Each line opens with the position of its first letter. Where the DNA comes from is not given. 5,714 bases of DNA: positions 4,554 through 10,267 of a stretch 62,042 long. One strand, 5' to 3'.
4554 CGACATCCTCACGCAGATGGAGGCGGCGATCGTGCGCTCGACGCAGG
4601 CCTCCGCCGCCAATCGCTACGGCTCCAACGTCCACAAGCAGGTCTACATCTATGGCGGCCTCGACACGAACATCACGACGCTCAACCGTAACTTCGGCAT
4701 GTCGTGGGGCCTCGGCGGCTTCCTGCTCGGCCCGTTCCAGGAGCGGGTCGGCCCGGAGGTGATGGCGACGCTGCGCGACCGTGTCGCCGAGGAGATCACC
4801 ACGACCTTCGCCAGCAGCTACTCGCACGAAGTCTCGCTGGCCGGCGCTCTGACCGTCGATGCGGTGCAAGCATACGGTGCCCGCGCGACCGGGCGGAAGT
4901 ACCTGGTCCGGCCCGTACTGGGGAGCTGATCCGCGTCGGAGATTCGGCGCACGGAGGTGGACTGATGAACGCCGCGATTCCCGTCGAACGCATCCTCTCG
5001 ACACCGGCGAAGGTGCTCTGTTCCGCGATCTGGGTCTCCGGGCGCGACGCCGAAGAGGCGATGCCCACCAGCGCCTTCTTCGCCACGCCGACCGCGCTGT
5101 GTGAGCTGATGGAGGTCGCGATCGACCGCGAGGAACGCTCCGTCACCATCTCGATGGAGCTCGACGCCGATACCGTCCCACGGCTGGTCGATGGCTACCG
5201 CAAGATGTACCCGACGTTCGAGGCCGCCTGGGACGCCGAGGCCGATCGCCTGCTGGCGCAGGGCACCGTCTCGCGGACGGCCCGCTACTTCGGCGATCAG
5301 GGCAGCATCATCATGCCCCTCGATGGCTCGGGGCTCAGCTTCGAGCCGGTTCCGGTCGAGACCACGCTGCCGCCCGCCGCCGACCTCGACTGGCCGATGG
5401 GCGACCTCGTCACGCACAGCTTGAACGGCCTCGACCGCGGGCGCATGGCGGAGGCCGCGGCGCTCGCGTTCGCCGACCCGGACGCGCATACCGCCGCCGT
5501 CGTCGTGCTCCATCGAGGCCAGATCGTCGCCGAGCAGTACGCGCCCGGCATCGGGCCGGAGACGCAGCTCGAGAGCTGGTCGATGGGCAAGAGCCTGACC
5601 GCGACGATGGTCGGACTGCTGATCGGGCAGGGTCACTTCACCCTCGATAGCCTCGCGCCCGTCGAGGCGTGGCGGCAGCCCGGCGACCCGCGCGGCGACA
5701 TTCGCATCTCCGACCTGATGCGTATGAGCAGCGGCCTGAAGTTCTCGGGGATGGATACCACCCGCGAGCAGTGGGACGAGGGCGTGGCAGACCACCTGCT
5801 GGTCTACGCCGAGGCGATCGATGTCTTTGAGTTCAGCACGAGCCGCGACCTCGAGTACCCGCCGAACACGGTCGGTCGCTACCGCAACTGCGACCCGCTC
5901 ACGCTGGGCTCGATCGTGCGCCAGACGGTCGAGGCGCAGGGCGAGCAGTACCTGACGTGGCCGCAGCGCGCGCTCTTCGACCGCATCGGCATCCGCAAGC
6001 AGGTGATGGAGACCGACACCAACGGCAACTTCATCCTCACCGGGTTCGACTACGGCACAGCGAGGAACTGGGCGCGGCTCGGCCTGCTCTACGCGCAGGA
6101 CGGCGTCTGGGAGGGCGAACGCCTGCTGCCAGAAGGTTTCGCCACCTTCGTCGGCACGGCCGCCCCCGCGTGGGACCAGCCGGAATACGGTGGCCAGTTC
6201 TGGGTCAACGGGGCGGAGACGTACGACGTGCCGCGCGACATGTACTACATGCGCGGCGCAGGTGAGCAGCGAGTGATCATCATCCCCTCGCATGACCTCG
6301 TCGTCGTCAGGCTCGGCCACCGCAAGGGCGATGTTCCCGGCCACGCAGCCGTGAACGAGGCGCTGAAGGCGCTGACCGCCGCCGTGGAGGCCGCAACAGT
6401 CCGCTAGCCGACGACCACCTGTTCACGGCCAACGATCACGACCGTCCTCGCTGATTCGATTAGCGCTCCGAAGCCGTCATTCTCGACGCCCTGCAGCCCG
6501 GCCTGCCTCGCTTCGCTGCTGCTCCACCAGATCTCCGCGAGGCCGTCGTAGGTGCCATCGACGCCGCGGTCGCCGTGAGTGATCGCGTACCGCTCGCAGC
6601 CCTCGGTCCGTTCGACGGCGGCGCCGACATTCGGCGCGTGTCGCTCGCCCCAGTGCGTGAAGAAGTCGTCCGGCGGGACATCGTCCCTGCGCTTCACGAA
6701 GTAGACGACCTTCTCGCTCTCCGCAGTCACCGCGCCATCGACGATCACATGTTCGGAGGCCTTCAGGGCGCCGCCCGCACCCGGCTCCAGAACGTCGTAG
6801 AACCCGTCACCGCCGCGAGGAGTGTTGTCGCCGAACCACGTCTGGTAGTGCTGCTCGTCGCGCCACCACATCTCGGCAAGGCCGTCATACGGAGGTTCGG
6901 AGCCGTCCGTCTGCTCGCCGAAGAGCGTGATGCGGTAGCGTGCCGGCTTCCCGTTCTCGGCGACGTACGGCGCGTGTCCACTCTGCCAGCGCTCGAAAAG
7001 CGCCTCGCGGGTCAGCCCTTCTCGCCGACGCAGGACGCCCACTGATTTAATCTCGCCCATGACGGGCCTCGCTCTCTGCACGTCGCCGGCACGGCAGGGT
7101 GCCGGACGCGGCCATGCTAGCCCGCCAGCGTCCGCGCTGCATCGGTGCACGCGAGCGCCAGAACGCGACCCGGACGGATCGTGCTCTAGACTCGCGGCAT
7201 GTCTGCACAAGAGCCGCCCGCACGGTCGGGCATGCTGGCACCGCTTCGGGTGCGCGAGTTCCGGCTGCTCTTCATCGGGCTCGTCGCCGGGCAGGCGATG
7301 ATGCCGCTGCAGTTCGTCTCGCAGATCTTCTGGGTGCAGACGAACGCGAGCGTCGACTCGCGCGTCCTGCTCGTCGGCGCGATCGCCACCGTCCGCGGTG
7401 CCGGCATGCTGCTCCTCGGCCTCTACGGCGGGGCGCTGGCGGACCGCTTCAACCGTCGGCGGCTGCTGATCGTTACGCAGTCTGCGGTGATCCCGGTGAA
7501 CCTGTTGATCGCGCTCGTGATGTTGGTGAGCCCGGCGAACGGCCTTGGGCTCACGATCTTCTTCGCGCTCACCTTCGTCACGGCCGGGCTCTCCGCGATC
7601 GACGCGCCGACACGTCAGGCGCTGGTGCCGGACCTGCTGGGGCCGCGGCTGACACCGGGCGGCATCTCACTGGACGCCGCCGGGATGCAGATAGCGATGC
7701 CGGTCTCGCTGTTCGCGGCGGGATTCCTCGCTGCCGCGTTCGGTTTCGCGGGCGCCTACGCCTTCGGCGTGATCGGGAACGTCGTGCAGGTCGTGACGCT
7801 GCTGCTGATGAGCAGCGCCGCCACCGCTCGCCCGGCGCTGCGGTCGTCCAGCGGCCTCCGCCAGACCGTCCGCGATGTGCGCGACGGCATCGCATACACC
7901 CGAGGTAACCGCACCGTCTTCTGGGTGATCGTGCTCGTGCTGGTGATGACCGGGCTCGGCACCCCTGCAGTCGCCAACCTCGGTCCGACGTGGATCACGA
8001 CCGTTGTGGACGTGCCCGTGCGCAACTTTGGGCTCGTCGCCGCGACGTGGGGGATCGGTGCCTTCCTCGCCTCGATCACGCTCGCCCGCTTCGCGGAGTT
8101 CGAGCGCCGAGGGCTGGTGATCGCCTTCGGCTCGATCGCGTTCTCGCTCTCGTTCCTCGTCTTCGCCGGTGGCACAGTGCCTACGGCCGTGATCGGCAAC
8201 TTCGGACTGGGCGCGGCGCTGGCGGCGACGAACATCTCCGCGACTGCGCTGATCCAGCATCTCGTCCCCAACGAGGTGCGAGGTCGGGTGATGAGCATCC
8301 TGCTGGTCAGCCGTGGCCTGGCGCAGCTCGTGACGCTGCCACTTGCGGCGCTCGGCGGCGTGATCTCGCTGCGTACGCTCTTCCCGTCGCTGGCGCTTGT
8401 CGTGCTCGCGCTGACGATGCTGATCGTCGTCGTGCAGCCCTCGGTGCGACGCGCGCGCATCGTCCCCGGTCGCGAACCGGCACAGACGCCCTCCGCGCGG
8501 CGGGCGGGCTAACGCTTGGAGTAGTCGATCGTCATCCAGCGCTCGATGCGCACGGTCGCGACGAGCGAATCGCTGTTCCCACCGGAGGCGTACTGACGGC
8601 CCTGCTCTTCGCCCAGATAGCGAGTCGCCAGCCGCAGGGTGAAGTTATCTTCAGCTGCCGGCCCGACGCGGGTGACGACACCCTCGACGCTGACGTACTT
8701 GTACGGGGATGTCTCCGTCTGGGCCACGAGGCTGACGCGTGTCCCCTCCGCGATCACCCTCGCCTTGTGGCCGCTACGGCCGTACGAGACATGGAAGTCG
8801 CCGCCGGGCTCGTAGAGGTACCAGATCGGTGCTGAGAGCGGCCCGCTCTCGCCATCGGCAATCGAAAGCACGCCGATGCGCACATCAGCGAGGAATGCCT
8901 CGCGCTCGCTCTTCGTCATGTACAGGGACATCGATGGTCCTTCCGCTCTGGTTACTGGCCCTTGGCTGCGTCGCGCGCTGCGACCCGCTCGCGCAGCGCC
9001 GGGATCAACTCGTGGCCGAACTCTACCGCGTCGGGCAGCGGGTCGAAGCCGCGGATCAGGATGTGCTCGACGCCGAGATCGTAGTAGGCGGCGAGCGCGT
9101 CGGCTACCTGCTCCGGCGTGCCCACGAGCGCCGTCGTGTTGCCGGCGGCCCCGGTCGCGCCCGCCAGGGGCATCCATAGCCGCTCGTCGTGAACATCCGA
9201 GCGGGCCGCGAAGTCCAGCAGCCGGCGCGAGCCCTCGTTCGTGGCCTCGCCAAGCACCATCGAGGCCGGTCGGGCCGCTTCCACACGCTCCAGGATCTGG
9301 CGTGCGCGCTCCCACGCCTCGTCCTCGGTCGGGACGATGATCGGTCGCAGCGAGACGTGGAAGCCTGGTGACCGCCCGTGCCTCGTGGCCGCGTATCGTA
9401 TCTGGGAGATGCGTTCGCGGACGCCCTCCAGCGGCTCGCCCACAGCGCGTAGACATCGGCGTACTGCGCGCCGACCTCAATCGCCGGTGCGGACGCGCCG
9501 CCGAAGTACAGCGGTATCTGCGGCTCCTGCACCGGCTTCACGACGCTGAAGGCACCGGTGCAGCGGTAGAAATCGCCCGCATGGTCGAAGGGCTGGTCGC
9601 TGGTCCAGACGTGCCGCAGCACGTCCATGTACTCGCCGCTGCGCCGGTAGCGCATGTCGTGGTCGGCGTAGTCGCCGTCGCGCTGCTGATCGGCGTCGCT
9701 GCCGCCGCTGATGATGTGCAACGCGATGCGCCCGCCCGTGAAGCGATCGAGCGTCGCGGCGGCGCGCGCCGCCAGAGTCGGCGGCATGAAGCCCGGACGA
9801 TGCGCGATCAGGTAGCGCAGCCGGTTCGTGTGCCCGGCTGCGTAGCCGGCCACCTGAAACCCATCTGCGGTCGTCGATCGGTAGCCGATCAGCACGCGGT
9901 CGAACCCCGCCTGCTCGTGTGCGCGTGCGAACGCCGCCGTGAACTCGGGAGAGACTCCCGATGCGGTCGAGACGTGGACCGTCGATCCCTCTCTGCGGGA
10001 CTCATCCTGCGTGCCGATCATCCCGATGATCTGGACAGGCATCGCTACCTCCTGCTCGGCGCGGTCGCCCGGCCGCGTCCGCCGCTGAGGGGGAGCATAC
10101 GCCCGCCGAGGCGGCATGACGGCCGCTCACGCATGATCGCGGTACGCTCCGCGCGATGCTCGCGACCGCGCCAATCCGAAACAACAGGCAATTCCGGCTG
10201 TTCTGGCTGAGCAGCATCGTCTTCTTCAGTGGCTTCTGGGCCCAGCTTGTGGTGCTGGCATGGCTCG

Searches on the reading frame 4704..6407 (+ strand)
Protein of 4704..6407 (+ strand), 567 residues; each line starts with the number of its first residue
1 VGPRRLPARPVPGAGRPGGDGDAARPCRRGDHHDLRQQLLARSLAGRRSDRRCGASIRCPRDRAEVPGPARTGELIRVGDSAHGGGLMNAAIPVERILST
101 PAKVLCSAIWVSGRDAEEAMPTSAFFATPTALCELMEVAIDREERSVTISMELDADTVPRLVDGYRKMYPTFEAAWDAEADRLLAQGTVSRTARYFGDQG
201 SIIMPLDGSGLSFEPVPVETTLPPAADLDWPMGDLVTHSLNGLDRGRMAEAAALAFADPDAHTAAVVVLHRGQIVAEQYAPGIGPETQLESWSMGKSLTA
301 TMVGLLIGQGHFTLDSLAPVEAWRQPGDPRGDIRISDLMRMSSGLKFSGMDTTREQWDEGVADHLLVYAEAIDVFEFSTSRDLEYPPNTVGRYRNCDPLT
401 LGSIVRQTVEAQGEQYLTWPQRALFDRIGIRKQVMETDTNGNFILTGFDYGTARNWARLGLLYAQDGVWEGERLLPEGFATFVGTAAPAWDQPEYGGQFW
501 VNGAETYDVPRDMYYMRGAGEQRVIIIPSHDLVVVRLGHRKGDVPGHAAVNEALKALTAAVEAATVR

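Call 55: search_protein_families(library=pfam, proteins=[window:4704-6407:+], max_evalue=0.001)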
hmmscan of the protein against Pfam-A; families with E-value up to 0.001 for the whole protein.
window:4704-6407:+ (567 aa): 1 family
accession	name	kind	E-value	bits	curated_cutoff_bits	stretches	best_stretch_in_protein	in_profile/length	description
PF00144.29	Beta-lactamase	-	2e-20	73.7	27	1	260-553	13-323/329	Beta-lactamase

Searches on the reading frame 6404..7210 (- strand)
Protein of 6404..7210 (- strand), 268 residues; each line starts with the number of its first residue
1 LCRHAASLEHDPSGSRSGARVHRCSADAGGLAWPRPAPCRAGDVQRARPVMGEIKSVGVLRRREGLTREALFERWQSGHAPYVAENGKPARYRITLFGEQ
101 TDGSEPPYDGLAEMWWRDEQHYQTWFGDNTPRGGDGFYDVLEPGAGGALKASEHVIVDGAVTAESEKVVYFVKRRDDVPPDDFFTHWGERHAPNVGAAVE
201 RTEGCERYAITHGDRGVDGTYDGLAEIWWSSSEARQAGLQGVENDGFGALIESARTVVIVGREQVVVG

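Call 55: search_protein_families(library=pfam, proteins=[window:6404-7210:-], max_evalue=0.001)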
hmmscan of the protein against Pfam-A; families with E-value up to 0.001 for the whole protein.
window:6404-7210:- (268 aa): 1 family
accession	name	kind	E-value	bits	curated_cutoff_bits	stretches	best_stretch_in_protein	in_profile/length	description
PF07110.17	EthD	-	1.1e-13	52.6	22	1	63-129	1-79/96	EthD domain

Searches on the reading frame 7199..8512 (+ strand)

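Call 55: search_protein_families(library=pfam, proteins=[window:7199-8512:+], max_evalue=0.001)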
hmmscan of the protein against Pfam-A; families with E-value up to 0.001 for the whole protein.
window:7199-8512:+ (437 aa): 2 families
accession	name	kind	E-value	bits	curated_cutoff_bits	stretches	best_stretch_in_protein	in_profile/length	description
PF07690.21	MFS_1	-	7.9e-23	81.4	33.4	2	49-268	28-230/347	Major Facilitator Superfamily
PF05977.19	MFS_3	-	9.7e-23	80.8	27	1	11-372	2-353/524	Transmembrane secretion effector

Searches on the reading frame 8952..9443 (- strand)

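Call 55: search_protein_families(library=pfam, proteins=[window:8952-9443:-], max_evalue=0.001)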
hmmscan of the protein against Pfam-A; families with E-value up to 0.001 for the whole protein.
window:8952-9443:- (163 aa): 1 family
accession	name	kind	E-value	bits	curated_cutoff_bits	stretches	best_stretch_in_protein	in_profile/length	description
PF00296.26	Bac_luciferase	-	2.5e-17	63.7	27.9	1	2-127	193-314/314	Luciferase-like monooxygenase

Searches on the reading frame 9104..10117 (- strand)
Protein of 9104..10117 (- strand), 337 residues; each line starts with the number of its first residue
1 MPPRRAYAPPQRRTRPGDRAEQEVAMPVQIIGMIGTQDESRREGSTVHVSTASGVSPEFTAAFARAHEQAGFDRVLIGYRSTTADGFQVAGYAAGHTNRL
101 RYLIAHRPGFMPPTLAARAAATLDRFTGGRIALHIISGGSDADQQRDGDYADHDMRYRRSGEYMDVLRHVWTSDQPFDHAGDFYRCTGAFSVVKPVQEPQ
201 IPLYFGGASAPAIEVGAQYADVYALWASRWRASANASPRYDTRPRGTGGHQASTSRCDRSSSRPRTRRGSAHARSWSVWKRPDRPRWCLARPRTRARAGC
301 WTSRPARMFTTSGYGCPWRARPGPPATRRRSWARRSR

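Call 55: search_protein_families(library=pfam, proteins=[window:9104-10117:-], max_evalue=0.001)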
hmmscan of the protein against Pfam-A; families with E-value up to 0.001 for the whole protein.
window:9104-10117:- (337 aa): 1 family
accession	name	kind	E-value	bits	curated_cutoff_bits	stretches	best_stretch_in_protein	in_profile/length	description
PF00296.26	Bac_luciferase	-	3.7e-46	158.4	27.9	1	53-242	17-208/314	Luciferase-like monooxygenase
